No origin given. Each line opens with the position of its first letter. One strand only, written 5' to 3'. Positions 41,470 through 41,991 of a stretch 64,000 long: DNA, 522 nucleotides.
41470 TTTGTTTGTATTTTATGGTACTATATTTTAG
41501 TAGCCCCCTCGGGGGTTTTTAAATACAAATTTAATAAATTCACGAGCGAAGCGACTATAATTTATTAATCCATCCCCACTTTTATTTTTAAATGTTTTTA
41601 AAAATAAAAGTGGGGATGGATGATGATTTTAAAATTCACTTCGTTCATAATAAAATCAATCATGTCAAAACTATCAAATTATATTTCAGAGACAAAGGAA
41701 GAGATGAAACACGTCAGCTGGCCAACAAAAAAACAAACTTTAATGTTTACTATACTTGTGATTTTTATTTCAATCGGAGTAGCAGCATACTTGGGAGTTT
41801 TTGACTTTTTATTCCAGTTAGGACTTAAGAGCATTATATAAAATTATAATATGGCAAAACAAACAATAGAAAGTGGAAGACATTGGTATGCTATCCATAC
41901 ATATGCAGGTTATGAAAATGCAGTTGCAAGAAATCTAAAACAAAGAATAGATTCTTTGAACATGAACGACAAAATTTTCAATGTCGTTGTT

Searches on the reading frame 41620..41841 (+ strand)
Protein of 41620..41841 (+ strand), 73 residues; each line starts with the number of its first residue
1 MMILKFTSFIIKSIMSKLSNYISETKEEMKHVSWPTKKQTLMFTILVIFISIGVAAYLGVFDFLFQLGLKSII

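Call 83: search_protein_families(library=pfam, proteins=[window:41620-41841:+], max_evalue=0.01)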
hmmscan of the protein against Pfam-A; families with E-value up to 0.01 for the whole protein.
window:41620-41841:+ (73 aa): 1 family
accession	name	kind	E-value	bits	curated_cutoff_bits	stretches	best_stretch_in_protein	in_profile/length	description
PF00584.25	SecE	-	1.2e-16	60.8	22.7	1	20-72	2-54/55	SecE/Sec61-gamma subunits of protein translocation complex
